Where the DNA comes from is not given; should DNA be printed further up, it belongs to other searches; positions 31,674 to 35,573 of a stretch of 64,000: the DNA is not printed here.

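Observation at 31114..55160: Pair of paralogous giant extracellular-protein genes with conserved leaders and an adjacent Fis-like regulator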

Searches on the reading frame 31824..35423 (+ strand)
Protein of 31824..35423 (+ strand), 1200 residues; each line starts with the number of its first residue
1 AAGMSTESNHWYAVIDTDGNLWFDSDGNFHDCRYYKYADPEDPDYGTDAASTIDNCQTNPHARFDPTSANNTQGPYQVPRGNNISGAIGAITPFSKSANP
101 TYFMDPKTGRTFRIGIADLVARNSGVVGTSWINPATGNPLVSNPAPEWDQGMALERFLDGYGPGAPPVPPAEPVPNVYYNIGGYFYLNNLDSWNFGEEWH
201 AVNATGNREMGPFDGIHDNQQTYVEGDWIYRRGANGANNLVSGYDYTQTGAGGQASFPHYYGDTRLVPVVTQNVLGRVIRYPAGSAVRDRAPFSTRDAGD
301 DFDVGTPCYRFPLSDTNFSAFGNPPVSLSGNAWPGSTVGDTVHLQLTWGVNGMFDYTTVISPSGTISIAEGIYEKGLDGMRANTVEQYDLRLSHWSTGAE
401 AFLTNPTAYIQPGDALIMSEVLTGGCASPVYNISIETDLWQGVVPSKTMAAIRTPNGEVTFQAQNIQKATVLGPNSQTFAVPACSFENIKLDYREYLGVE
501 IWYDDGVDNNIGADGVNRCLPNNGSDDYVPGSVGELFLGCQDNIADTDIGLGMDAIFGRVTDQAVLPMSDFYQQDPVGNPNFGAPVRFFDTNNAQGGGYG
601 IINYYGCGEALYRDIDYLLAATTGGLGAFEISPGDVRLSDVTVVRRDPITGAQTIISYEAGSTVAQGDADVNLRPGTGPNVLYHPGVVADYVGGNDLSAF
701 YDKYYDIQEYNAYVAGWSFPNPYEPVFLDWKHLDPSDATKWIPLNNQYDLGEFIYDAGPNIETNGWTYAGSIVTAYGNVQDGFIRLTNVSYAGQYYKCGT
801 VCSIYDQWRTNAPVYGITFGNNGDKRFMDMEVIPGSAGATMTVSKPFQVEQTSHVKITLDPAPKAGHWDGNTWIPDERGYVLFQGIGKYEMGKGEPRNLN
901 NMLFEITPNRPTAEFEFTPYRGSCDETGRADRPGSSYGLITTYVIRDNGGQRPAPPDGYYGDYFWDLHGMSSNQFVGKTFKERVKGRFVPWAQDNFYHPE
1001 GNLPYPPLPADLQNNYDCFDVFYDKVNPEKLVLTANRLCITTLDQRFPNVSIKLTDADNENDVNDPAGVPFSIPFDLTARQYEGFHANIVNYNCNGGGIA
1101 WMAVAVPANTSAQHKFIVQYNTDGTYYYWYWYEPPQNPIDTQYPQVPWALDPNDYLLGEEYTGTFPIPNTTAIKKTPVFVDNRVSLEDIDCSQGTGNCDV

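Call 81: predict_structure(alignment_id=A5)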
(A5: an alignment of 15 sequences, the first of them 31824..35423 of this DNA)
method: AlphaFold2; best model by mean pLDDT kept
length: 1200 residues; sequences in the alignment: 15
mean_pLDDT: 48.8   pTM: 0.40
mean pLDDT of the five models: 48.8, 46.4, 44.1, 42.1, 39.6
residues with pLDDT >= 90: 2; 70-90: 206; 50-70: 313; < 50: 679
segments of 3 or more residues with pLDDT < 50: 1-3, 6-8, 14-19, 29-75, 77-99, 116-148, 160-193, 204-218, 234-258, 275-277, 290-298, 317-334, 346-370, 378-380, 394-415, 437-448, 457-462, 467-481, 503-546, 552-566, 574-581, 620-627, 675-694, 702-723, 760-775, 803-820, 887-897, 925-938, 965-978, 993-1001, 1029-1118, 1120-1200
pLDDT, mean of each block of 10 residues (from residue 1): 46 48 52 41 38 33 33 42 25 31 63 49 24 27 36 62 36 31 31 57 45 38 67 45 33 37 61 52 54 45 65 54 30 54 50 29 37 61 64 40 28 50 77 56 41 57 44 32 63 73 35 24 21 22 42 33 47 49 69 54 67 70 47 80 63 72 79 48 32 56 38 28 65 71 75 69 31 46 69 60 35 30 58 83 76 83 76 76 61 43 84 78 43 44 76 69 50 46 64 46 62 74 66 33 28 41 36 31 31 37 43 47 43 40 31 30 35 30 28 26
secondary structure, 60 per line:
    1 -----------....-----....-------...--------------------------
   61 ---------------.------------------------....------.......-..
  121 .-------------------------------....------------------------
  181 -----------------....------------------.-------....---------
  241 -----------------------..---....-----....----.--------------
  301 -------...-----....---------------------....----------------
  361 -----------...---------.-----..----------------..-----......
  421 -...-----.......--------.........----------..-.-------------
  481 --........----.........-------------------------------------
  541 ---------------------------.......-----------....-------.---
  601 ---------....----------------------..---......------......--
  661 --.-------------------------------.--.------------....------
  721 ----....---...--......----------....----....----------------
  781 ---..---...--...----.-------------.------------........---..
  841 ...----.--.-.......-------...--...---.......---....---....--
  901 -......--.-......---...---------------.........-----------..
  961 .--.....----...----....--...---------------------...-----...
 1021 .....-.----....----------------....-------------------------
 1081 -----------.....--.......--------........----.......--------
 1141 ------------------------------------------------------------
elements in order (helices of 4 or more, strands of 3 or more residues): E12-15 E21-24 E101-104 E111-117 E119-121 E153-156 E198-201 E228-231 E269-272 E278-281 E308-310 H316-319 E341-344 E372-374 E415-420 E422-424 E430-436 E448-453 E483-490 E495-503 E568-570 H571-574 E586-589 E610-613 E641-646 E653-658 H711-714 E725-728 E732-734 E737-742 E753-756 H761-764 E789-791 E794-796 E828-835 E839-843 E853-859 E867-869 E872-874 E878-884 E888-891 E895-898 E902-907 E912-917 E939-947 E959-961 H964-968 H980-983 E986-988 E1018-1025 E1032-1035 E1052-1055 E1092-1096 E1099-1105 E1114-1121 E1126-1132
